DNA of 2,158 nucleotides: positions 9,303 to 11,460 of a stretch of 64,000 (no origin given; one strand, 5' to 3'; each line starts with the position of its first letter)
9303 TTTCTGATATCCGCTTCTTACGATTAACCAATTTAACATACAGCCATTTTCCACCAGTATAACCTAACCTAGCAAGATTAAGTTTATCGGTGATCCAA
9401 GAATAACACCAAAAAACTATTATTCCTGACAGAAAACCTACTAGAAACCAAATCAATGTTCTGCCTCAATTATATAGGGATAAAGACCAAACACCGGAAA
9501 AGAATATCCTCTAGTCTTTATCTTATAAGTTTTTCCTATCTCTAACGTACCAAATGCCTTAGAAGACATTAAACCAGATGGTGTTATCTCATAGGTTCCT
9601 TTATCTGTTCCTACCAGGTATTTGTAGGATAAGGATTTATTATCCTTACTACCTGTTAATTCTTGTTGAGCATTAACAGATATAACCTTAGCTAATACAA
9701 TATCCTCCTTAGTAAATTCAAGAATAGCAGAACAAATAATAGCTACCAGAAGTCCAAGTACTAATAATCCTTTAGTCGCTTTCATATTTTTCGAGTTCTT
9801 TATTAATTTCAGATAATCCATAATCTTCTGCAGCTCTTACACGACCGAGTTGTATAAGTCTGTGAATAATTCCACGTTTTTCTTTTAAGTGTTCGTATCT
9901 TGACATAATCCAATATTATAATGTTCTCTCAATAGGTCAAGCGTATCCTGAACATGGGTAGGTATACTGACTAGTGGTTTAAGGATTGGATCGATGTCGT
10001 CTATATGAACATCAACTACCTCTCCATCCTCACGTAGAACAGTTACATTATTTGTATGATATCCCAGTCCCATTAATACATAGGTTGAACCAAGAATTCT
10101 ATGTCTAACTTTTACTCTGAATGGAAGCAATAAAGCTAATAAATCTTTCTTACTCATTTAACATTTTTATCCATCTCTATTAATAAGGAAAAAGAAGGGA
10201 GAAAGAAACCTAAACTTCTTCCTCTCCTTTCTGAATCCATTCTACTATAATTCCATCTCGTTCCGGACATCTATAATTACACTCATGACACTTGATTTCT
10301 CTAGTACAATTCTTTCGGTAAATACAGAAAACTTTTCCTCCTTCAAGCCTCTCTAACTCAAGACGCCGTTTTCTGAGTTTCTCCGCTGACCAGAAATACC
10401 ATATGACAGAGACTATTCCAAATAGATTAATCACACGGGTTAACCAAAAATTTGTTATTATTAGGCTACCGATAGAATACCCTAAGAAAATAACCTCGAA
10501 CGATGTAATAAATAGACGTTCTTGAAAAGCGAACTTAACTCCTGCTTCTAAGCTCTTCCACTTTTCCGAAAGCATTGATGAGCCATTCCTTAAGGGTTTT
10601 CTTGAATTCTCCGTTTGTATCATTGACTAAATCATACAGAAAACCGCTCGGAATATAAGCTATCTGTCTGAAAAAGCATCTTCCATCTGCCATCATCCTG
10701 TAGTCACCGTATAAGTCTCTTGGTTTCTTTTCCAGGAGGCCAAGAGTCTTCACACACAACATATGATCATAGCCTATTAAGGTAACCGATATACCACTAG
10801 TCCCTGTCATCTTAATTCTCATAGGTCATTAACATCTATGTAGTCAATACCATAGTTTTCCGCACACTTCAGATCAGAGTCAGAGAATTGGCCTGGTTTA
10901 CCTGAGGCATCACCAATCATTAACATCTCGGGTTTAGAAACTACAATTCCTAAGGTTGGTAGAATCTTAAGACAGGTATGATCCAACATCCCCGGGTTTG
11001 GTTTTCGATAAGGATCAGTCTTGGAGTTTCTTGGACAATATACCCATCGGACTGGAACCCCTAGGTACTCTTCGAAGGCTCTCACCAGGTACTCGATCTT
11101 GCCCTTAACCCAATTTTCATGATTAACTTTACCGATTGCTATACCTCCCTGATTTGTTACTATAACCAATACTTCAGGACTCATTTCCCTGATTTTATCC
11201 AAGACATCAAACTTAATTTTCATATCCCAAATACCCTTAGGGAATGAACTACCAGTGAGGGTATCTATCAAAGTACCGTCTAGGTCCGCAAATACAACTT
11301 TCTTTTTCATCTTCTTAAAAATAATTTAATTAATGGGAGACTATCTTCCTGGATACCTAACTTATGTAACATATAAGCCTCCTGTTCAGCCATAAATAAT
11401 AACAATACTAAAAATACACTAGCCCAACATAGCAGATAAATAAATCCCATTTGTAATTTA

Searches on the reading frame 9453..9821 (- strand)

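Call 64: search_protein_families(library=phrogs, proteins=[window:9453-9821:-], max_evalue=0.001)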
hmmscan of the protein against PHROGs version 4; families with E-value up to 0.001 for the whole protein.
window:9453-9821:- (122 aa): 3 families
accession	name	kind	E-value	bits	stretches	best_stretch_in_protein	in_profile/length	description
phrog_301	-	other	7.4e-11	43.2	1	7-121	2-125/130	secreted protein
phrog_6641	-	other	4.6e-07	30.6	1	14-120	13-124/127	secreted protein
phrog_16636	-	other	0.0003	21.8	1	48-118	80-153/158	secreted protein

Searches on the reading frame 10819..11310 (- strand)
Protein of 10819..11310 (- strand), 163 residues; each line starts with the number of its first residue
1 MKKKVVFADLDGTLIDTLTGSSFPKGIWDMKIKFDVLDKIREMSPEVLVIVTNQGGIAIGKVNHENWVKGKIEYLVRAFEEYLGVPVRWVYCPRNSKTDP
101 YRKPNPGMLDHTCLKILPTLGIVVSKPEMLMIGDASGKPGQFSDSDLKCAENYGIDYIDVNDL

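Call 60: search_protein_families(library=pfam, proteins=[window:10819-11310:-], max_evalue=0.001)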
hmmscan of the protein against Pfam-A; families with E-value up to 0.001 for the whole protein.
window:10819-11310:- (163 aa): 1 family
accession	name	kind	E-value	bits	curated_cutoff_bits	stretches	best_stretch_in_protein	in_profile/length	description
PF08645.17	PNK3P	-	9.3e-22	77.9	22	1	4-157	1-154/161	Polynucleotide kinase 3 phosphatase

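Call 64: search_protein_families(library=phrogs, proteins=[window:10819-11310:-], max_evalue=0.001)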
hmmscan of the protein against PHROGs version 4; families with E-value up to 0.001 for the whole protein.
window:10819-11310:- (163 aa): 0 families

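Call 71: search_protein_families(library=padloc, proteins=[window:10819-11310:-], max_evalue=0.001)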
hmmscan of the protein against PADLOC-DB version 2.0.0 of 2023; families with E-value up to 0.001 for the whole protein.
window:10819-11310:- (163 aa): 0 families
